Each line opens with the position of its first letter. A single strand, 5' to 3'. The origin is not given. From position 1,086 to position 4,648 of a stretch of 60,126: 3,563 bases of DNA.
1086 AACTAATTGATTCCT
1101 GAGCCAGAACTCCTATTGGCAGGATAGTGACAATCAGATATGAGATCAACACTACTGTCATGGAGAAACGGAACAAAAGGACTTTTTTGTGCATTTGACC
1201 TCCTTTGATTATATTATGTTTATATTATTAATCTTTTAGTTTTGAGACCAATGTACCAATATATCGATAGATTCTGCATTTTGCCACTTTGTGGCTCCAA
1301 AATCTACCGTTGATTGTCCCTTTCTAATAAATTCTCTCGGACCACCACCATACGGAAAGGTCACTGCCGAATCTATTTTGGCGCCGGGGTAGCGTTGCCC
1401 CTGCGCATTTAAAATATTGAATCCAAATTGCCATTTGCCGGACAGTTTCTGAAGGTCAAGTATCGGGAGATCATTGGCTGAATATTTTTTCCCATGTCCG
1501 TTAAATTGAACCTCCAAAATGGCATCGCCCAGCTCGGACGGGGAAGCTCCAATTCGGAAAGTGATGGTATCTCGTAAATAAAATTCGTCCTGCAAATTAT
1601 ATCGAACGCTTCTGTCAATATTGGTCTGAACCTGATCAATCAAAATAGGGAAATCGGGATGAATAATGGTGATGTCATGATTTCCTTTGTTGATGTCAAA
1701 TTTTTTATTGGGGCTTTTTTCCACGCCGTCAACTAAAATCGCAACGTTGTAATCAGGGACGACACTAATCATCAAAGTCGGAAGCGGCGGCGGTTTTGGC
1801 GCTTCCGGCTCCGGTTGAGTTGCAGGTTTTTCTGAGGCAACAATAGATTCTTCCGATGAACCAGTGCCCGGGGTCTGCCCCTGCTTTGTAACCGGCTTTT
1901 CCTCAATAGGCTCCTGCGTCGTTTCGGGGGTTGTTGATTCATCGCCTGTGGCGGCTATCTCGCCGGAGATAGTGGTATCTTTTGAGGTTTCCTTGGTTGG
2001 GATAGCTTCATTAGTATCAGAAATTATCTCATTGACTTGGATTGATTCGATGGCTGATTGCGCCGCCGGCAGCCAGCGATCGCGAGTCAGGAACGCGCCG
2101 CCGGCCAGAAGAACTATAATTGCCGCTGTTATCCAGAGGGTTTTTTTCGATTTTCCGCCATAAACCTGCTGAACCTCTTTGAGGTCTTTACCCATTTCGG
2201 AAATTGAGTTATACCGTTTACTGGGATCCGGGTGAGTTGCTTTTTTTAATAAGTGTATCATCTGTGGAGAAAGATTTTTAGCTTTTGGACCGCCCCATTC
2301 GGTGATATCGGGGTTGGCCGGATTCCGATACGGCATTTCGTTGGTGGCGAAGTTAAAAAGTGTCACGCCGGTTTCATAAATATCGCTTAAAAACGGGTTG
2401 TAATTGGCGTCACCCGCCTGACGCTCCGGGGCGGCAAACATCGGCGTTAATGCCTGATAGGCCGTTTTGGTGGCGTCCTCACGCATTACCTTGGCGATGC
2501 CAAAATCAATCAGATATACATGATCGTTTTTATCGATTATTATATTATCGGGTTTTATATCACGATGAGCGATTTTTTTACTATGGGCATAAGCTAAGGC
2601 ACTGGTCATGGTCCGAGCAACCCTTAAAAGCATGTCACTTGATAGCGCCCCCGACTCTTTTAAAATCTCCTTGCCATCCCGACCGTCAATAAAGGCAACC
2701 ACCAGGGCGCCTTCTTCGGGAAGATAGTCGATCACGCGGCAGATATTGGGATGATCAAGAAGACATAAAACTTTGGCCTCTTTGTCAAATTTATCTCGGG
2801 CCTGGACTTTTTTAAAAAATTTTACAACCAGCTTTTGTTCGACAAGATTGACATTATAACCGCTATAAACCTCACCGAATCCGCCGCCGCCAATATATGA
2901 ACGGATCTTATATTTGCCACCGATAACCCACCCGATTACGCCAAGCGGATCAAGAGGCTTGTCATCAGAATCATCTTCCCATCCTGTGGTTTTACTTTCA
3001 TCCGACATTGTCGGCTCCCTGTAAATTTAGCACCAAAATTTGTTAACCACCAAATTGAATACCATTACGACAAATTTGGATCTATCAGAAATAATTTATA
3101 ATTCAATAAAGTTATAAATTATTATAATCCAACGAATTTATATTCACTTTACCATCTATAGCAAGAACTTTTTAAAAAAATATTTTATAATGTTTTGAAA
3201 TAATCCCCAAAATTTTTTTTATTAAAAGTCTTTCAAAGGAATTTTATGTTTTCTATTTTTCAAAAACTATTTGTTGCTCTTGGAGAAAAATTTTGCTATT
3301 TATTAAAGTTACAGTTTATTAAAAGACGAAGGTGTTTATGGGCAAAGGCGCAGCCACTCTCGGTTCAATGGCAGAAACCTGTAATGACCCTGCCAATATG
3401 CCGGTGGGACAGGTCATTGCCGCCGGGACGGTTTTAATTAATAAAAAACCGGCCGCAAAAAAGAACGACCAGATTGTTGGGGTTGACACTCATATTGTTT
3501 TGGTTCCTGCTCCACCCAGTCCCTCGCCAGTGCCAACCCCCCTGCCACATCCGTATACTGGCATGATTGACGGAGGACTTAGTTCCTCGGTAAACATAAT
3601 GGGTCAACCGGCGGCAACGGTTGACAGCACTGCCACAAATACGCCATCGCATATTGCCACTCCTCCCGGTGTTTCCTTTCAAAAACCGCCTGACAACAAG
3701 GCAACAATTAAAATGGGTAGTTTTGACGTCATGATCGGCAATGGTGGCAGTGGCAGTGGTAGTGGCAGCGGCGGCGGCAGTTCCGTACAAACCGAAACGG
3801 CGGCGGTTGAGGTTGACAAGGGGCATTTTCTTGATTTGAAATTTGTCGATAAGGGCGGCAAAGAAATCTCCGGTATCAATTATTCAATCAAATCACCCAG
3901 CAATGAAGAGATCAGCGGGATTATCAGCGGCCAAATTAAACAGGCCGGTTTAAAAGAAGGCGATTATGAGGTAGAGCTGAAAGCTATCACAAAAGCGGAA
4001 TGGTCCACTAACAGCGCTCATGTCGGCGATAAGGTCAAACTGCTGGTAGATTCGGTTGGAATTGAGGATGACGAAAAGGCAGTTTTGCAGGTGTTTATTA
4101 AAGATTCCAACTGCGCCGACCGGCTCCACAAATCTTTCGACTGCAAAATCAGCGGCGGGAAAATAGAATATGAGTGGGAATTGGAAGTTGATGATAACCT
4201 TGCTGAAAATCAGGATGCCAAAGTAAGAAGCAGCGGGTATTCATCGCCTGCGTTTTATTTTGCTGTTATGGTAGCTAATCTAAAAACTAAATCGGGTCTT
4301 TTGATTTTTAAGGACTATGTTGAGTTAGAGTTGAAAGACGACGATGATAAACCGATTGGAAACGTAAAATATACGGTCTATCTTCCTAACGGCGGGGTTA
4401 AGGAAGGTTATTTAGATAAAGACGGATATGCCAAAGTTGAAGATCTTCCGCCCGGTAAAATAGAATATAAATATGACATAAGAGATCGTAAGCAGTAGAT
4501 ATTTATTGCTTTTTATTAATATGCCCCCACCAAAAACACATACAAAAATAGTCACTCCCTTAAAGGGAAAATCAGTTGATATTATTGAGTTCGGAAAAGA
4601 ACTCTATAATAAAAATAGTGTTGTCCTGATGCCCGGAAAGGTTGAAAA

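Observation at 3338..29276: Complete contractile T6SS core whose gene order and accessory set fit none of the described subtypes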

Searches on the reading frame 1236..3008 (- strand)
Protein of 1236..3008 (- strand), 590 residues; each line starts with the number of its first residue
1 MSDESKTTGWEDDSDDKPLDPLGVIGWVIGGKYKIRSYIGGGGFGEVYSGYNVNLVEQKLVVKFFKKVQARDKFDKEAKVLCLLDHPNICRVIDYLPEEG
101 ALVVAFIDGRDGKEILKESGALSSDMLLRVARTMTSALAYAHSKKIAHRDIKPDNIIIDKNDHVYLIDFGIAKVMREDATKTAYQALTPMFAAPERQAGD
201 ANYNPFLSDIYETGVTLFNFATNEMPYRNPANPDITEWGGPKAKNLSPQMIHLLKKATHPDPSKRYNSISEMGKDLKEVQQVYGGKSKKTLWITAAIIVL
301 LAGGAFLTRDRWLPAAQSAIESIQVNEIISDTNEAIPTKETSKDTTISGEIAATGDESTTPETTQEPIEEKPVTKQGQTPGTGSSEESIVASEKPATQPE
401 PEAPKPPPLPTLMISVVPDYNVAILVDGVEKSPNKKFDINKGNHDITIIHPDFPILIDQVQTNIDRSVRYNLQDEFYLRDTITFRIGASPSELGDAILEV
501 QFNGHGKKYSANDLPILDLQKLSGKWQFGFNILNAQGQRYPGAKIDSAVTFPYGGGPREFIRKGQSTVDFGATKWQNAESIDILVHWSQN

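Call 89: search_protein_families(library=pfam, proteins=[window:1236-3008:-], max_evalue=0.01)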
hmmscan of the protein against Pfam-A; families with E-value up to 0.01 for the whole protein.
window:1236-3008:- (590 aa): 7 families
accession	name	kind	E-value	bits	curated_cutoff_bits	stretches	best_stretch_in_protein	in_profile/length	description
PF00069.31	Pkinase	-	7.7e-41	140.7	31.7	1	33-267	1-253/263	Protein kinase domain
PF07714.23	PK_Tyr_Ser-Thr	-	3.9e-27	95.6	23.1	1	35-266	3-249/258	Protein tyrosine and serine/threonine kinase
PF01636.29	APH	-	3.1e-06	27.6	23.2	1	141-174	165-199/239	Phosphotransferase enzyme family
PF03109.22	ABC1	-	4.3e-05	23.2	22.9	1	90-188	133-230/244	ABC1 atypical kinase-like domain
PF12330.14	Haspin_kinase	-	0.00094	18.7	25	1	138-185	218-265/364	Haspin like kinase domain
PF14531.12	Kinase-like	-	0.0018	18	25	1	138-256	158-280/289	Kinase-like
PF17667.7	Pkinase_fungal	-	0.0073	15.5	24.1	0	140-191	301-359/387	Fungal protein kinase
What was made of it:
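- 1236..3008 (-): Hanks-type Ser/Thr kinase with one TM helix (aa 290-308) and a ~280-aa outside domain, divergent from the PAAR gene. Candidate regulator. Pkinase E 8e-41 (call 89).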

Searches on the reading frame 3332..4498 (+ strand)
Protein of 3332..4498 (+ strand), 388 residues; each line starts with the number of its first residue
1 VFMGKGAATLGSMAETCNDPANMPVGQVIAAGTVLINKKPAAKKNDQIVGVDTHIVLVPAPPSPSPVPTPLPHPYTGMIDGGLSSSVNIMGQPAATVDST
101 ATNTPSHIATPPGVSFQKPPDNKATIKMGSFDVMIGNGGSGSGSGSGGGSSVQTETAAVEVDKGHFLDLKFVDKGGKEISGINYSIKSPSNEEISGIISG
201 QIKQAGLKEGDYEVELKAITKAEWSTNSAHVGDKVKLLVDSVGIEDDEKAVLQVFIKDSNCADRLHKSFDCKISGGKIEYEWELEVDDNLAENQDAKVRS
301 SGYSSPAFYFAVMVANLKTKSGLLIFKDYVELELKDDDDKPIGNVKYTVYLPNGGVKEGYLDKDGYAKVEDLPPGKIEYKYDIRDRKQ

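Call 4: search_protein_families(library=pfam, proteins=[window:3332-4498:+], max_evalue=0.01)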
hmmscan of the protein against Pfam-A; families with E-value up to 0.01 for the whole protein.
window:3332-4498:+ (388 aa): 2 families
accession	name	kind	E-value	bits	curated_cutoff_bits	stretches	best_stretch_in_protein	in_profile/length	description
PF05488.18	PAAR_motif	-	3.4e-06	27.6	27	0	2-48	20-62/70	PAAR motif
PF17802.7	SpaA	-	2.9e-05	24.6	23.1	0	334-376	7-53/91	Prealbumin-like fold domain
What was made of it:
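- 3338..4498 (+): PAAR spike-tip protein with a Gly/Ser linker and a C-terminal prealbumin/TTR-like extension. PAAR_motif 27.6 bits and SpaA prealbumin-like fold (call 4).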

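Call 6: search_protein_families(library=ncbifam, proteins=[window:3332-4498:+], max_evalue=0.1)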
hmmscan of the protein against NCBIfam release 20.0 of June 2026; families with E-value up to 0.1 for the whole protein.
window:3332-4498:+ (388 aa): 1 family
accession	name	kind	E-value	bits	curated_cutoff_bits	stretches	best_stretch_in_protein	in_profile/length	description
NF033420.0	T6SS_PAAR_dom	equivalog_domain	0.029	14.5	124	0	4-48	33-79/94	type VI secretion system PAAR protein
